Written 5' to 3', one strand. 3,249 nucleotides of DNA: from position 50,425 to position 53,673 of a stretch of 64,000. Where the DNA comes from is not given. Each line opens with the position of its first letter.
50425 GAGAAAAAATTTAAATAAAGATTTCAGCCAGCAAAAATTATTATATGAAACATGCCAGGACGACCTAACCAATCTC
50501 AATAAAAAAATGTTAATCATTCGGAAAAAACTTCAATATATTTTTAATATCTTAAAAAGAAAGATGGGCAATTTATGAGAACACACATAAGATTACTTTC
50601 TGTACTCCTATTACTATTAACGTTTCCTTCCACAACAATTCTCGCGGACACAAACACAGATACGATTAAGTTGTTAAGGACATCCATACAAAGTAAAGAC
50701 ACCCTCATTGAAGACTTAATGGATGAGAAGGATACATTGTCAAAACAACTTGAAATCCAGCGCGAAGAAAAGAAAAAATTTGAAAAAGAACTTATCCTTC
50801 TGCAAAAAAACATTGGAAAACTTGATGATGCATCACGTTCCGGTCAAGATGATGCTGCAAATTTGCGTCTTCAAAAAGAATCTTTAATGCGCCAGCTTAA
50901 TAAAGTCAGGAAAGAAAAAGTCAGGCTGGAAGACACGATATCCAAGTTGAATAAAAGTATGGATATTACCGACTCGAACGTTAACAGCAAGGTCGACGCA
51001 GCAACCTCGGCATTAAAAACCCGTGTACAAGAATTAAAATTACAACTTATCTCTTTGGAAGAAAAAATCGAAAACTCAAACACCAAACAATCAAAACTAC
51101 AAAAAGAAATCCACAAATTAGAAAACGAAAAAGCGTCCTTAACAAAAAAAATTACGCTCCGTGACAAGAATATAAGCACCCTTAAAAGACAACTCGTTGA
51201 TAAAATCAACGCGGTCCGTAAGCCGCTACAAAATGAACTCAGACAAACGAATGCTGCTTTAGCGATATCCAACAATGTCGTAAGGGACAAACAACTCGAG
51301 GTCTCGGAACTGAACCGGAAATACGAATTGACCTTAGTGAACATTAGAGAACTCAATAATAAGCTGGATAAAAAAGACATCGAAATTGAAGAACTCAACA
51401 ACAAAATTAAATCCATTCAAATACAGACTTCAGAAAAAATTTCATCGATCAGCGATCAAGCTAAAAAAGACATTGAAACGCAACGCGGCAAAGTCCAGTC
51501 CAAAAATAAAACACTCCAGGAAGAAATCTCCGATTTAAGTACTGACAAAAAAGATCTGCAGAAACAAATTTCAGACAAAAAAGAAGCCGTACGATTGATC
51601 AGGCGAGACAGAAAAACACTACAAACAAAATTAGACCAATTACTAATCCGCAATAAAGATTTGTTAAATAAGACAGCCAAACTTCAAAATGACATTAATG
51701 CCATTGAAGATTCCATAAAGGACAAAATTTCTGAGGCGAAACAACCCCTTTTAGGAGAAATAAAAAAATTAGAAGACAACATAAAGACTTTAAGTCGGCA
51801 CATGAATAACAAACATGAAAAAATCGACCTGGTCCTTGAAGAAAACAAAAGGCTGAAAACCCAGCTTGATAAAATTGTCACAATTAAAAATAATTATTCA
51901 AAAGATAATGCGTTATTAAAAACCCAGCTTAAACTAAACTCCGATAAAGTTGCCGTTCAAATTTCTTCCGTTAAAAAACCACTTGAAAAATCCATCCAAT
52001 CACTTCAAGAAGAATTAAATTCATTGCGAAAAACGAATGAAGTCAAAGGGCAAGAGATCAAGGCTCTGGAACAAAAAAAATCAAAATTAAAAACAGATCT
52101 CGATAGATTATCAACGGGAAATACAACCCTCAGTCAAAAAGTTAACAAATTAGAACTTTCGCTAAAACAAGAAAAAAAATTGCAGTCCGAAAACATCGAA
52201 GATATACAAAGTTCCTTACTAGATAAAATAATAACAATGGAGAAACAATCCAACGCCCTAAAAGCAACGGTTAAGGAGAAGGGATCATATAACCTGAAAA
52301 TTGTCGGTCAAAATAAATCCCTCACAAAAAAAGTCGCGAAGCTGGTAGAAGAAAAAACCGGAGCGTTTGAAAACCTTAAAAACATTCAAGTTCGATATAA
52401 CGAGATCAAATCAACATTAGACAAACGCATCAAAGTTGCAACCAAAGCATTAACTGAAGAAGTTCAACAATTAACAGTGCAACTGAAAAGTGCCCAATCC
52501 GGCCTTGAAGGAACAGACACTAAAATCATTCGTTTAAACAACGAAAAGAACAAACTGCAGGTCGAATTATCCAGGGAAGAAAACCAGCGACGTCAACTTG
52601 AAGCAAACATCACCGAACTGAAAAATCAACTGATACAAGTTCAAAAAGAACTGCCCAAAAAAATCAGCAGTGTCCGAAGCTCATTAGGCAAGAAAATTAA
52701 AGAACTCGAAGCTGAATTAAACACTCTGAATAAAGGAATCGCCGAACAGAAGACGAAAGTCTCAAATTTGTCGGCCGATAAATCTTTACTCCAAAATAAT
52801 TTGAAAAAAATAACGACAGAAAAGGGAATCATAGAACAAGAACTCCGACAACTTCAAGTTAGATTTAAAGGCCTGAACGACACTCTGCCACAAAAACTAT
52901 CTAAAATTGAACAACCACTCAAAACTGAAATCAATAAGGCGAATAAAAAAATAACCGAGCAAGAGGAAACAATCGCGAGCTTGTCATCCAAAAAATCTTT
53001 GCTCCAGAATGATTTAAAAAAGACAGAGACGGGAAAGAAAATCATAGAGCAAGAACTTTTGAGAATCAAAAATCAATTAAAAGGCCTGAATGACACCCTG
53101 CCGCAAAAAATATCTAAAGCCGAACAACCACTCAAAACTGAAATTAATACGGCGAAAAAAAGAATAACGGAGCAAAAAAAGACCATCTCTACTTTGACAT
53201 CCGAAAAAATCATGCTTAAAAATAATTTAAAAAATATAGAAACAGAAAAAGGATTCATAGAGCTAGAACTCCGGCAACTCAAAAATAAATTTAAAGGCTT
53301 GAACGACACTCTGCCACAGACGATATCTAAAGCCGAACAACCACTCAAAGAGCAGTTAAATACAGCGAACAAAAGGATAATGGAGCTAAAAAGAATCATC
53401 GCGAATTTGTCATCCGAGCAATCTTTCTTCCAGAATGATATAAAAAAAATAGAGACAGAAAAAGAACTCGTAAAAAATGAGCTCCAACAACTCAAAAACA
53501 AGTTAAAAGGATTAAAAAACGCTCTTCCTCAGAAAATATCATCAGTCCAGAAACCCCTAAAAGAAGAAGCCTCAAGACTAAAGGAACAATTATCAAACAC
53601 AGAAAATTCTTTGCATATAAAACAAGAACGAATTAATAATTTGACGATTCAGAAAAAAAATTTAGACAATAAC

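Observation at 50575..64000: Open-ended giant ORF (more than 13.4 kb, more than 4475 codons) encoding a signal-peptide-bearing, highly periodic coiled-coil protein, missed by the ORF track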

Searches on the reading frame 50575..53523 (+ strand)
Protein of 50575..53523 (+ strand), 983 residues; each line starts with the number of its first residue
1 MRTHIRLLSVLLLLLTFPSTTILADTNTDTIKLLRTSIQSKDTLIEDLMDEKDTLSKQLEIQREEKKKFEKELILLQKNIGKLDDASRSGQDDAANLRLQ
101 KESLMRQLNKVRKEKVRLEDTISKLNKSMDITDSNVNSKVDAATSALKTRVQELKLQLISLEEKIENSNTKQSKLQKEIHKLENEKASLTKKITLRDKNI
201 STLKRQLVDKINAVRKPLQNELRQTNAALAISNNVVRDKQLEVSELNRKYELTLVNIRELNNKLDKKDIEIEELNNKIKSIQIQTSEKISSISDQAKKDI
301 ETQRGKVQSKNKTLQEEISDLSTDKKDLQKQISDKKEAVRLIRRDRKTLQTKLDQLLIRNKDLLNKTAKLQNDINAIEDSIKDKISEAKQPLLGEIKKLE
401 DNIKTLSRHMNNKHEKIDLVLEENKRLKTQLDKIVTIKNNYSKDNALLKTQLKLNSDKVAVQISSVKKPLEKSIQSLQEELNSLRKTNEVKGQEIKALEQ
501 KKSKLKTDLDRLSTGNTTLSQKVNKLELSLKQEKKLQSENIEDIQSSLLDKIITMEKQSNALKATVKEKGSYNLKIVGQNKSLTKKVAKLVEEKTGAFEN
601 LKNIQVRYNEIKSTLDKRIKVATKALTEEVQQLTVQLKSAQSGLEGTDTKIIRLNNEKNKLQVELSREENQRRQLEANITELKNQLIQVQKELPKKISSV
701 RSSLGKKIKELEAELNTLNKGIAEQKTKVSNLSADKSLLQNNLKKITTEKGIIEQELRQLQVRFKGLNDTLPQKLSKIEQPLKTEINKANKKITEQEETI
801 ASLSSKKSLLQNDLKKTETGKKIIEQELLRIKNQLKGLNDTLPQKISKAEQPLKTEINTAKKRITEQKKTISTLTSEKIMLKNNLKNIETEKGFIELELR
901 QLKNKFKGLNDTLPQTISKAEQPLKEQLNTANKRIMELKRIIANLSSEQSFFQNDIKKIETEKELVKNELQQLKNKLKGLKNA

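Call 19: find_homologous_proteins(query=window:50575-53523:+, max_evalue=0.00001)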
Query window:50575-53523:+ (983 aa): 1 proteins with E <= 0.00001 among 8000 candidates.
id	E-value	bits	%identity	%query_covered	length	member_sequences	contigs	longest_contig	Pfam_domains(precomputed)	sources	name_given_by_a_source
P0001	0.0e+0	1251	100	66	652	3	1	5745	-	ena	-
